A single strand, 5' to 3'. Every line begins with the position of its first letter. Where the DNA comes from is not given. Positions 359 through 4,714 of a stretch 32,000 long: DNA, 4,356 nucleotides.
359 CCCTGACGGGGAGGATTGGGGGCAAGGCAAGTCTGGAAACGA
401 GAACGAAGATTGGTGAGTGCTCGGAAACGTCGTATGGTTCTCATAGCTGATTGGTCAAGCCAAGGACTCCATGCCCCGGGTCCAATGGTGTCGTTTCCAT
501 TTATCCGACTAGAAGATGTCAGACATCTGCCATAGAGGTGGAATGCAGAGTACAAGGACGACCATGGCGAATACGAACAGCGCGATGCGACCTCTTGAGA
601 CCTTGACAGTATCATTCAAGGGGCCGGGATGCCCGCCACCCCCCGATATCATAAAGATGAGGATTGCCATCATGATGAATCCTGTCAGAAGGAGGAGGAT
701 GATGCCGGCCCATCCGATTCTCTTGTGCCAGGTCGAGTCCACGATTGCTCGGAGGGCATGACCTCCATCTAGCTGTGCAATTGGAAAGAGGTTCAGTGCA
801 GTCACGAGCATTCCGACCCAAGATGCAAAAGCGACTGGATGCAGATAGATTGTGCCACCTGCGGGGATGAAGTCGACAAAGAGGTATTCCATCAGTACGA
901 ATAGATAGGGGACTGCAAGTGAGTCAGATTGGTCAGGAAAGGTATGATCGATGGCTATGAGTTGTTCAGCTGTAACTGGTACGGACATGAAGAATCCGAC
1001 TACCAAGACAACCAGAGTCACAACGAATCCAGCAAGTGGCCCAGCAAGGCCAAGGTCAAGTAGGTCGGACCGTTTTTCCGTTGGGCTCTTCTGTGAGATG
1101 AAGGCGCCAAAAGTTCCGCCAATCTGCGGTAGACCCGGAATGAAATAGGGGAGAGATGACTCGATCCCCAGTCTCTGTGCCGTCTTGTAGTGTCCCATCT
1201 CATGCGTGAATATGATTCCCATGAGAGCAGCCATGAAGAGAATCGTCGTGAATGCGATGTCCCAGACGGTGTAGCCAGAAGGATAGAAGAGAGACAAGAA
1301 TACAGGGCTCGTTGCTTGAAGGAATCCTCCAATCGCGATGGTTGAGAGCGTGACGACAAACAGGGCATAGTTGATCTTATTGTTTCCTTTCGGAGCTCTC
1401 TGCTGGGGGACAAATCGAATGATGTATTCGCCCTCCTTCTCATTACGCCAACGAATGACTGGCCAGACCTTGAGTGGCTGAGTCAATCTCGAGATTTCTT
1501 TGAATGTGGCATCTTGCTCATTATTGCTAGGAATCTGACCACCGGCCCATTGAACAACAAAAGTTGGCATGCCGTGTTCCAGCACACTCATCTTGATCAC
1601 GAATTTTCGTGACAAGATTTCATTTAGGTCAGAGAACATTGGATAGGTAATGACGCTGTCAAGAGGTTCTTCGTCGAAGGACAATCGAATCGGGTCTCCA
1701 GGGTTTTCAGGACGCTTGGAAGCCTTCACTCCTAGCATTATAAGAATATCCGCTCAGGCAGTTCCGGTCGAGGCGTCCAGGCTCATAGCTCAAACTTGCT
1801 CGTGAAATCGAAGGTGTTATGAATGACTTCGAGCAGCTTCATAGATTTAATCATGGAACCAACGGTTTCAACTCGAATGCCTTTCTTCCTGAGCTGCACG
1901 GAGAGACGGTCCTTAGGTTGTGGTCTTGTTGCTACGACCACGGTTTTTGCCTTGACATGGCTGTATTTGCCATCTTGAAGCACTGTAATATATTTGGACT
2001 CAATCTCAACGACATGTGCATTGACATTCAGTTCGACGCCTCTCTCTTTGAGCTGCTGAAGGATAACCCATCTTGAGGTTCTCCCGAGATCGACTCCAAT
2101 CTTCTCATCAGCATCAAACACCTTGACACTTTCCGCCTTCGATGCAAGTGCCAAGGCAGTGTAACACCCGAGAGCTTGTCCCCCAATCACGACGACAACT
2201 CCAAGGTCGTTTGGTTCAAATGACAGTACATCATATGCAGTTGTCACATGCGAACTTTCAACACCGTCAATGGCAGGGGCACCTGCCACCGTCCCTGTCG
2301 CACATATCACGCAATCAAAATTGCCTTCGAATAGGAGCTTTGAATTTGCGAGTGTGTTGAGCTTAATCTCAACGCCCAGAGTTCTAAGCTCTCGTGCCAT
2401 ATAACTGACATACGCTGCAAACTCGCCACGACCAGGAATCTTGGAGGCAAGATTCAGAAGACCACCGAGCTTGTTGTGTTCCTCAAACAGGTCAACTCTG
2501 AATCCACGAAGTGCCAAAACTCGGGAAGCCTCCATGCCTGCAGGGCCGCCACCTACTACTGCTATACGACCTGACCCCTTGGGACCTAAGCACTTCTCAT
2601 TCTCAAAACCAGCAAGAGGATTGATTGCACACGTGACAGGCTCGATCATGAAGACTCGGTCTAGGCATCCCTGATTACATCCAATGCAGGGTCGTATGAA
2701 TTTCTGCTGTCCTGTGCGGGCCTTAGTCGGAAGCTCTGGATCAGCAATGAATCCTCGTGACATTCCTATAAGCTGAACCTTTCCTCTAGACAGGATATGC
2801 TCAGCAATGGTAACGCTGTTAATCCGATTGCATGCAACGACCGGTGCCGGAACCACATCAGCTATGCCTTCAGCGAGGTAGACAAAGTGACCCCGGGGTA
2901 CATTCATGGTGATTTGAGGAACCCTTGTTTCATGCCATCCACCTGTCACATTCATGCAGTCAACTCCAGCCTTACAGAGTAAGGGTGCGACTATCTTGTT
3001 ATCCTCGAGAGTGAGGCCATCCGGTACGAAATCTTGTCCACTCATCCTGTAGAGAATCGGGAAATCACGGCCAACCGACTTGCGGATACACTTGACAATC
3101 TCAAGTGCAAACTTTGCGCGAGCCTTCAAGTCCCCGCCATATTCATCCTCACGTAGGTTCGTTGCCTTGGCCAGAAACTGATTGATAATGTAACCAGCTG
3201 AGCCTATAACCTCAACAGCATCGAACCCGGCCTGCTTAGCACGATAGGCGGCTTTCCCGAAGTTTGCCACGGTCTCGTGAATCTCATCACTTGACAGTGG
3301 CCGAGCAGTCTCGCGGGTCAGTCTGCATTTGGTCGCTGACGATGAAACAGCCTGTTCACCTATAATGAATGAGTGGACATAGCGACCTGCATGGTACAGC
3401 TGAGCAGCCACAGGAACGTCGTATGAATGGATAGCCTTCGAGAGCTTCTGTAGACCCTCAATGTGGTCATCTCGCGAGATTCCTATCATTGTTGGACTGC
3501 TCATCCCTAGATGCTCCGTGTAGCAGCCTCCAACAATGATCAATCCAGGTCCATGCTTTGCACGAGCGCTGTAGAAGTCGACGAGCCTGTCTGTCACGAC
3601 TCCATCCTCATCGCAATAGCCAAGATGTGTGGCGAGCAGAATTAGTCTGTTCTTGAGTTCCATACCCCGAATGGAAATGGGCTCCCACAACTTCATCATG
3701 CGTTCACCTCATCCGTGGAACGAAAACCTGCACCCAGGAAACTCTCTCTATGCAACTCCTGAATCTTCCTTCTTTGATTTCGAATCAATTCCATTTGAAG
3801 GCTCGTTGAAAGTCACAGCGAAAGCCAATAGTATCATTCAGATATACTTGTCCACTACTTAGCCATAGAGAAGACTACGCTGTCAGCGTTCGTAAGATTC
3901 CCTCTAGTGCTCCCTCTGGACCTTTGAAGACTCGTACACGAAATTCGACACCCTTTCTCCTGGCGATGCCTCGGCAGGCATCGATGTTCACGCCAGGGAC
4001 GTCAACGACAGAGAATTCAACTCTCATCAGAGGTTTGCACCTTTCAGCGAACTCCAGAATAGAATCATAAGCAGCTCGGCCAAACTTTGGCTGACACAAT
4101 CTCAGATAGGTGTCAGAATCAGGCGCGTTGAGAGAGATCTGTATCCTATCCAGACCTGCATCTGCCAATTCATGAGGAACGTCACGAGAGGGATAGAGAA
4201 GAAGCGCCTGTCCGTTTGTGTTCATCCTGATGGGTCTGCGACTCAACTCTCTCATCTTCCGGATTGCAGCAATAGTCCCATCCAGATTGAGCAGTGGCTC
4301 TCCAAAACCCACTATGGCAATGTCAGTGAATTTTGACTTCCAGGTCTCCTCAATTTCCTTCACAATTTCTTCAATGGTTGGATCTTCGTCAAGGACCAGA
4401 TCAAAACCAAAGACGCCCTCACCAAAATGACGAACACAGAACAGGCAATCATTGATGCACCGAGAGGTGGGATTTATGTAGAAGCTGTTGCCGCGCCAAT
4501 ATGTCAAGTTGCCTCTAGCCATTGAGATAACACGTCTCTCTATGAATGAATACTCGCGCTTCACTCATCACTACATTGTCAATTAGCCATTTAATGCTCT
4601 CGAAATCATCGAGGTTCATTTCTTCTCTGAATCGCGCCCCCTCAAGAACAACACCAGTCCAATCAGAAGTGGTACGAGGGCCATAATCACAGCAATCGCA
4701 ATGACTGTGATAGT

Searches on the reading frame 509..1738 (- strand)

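Call 36: search_protein_families(library=pfam, proteins=[window:509-1738:-], max_evalue=0.00001)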
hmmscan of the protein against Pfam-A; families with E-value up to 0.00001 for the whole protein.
window:509-1738:- (409 aa): 1 family
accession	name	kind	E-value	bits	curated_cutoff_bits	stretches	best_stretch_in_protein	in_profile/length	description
PF02163.28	Peptidase_M50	-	1.9e-18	67.1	27.2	1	168-359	2-220/221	Peptidase family M50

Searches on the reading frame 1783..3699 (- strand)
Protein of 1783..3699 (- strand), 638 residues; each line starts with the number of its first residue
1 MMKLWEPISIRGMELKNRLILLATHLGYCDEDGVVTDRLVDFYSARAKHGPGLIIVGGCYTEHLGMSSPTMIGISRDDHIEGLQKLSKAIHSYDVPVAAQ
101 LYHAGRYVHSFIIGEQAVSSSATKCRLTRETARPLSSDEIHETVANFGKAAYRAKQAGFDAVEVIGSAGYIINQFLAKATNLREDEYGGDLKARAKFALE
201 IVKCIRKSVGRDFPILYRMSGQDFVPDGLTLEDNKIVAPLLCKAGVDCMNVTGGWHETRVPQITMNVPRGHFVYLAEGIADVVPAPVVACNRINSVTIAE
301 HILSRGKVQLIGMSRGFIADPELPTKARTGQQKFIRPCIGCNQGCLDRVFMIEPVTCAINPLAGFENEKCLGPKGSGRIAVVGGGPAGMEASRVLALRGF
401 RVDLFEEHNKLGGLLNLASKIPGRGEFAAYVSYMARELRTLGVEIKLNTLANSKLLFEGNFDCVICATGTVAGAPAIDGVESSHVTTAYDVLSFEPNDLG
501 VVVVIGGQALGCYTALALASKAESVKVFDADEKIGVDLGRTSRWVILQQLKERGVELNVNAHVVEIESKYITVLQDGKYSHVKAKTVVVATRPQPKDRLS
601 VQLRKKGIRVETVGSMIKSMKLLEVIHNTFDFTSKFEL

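Call 36: search_protein_families(library=pfam, proteins=[window:1783-3699:-], max_evalue=0.00001)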
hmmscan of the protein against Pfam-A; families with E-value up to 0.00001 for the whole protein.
window:1783-3699:- (638 aa): 7 families
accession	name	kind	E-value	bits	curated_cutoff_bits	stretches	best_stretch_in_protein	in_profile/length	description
PF00724.26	Oxidored_FMN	-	1.6e-66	225.4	27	1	3-331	1-339/342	NADH:flavin oxidoreductase / NADH oxidase family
PF07992.20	Pyr_redox_2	-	5.4e-21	75.7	26.1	1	378-609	2-258/291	Pyridine nucleotide-disulphide oxidoreductase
PF13450.12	NAD_binding_8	-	1.7e-12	47.9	21.9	1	381-415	1-35/68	NAD(P)-binding Rossmann-like domain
PF00070.33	Pyr_redox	-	3.3e-12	47.2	22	1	502-568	2-68/82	Pyridine nucleotide-disulphide oxidoreductase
PF03486.20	HI0933_like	-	4.7e-09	36.5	50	0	379-416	3-40/244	HI0933-like protein Rossmann domain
PF01266.30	DAO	-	9.6e-09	35.6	27.9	0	378-412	1-35/353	FAD dependent oxidoreductase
PF13738.12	Pyr_redox_3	-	5.6e-08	32.8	30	1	464-591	128-265/305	Pyridine nucleotide-disulphide oxidoreductase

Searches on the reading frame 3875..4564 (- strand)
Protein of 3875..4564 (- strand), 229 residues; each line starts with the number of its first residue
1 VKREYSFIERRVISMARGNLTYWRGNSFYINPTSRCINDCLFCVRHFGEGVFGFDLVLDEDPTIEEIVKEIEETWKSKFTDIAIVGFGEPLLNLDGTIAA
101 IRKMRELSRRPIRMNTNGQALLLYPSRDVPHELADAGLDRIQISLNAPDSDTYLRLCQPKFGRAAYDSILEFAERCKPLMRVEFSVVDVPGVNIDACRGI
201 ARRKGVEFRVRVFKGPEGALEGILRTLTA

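Call 36: search_protein_families(library=pfam, proteins=[window:3875-4564:-], max_evalue=0.00001)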
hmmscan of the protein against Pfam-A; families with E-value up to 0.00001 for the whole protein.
window:3875-4564:- (229 aa): 1 family
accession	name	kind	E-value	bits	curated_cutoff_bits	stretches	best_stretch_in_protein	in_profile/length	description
PF04055.27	Radical_SAM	-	1.4e-19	71.3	29.5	1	30-196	1-158/166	Radical SAM superfamily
